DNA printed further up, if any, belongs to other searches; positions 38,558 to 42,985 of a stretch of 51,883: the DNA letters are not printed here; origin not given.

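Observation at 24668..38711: Shared N-terminal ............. helix on many unrelated proteins: candidate capsid-cargo / ejected-protein targeting signal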

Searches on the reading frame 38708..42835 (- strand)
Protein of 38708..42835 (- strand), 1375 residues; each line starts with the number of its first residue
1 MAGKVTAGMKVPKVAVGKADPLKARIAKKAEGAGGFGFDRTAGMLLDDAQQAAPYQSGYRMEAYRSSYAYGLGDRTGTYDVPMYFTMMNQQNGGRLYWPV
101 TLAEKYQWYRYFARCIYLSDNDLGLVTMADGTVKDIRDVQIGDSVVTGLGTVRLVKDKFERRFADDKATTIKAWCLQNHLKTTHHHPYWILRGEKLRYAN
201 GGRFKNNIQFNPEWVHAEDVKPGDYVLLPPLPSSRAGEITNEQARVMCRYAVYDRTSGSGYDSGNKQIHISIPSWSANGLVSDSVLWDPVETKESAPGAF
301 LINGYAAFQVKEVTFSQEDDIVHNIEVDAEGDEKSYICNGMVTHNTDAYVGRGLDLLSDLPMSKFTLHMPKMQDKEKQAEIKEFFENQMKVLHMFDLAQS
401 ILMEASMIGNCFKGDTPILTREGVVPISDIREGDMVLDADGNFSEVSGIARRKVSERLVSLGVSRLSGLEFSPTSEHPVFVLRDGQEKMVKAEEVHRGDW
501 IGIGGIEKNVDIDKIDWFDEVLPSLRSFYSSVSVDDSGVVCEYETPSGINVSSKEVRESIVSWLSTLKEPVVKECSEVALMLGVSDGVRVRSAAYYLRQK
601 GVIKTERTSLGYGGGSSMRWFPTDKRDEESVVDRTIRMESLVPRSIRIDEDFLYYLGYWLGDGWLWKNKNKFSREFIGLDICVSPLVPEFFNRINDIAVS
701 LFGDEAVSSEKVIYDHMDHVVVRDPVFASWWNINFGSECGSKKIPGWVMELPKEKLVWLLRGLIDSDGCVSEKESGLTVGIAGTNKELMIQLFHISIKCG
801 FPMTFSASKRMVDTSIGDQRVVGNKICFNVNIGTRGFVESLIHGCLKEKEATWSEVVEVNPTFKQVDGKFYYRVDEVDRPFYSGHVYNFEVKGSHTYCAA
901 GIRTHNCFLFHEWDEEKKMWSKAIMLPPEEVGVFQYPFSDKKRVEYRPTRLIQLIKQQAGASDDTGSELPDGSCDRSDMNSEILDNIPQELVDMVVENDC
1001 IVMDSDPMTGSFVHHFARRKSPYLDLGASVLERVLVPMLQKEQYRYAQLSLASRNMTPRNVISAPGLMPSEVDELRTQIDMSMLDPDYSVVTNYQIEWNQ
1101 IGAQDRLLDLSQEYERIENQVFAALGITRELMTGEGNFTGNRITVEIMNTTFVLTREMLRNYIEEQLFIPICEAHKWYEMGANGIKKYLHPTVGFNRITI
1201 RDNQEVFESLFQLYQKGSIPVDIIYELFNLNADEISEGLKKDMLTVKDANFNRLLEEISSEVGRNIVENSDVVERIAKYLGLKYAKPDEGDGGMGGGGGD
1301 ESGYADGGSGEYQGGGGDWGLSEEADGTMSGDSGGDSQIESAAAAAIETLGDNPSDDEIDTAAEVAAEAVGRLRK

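Call 10: search_protein_families(library=phrogs, max_evalue=0.001, proteins=[window:38708-42835:-])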
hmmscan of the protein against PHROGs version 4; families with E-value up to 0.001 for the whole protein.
window:38708-42835:- (1375 aa): 5 families
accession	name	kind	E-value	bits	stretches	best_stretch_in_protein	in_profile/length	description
phrog_16240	-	head and packaging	4.5e-16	59.5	1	913-1178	170-419/643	portal protein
phrog_36001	-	unknown function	5.8e-13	48.9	1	125-236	103-200/715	-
phrog_26446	-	DNA, RNA and nucleotide metabolism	1.5e-09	37.5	0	410-503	366-458/761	anaerobic ribonucleoside reductase large subunit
phrog_21587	-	unknown function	1.4e-07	31.1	1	130-228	585-667/706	-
phrog_2739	-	head and packaging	0.00011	22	1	1089-1232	310-439/501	portal protein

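Call 30: search_protein_families(library=pfam, max_evalue=0.01, proteins=[window:38708-42835:-])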
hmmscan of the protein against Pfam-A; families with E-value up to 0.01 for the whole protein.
window:38708-42835:- (1375 aa): 7 families
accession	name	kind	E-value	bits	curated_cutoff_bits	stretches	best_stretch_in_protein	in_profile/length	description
PF14890.11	Intein_splicing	-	1.4e-11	44.9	35.8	1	372-906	3-155/155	Intein splicing domain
PF13403.11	Hint_2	-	3e-07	31.4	28.4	1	411-456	2-47/147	Hint domain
PF01079.26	Hint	-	5.1e-07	29.9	29.7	1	405-503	7-116/213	Hint module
PF05203.21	Hom_end_hint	-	1.2e-05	25.9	32.1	0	126-155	8-37/228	Hom_end-associated Hint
PF14528.11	LAGLIDADG_3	-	4.7e-05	24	22.5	1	757-790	4-37/82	LAGLIDADG-like domain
PF05204.19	Hom_end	-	0.00014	22.4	21.1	1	760-849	18-101/110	Homing endonuclease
PF14623.11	Vint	-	0.0002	21.7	27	0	411-480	2-65/166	Hint-domain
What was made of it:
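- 38708..42835 (-): Portal protein (1375 aa, with intein-like insertions); upstream boundary of the tag-rich region. phrog_16240 (call 10); Intein/Hint/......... Pfam hits (call 30).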
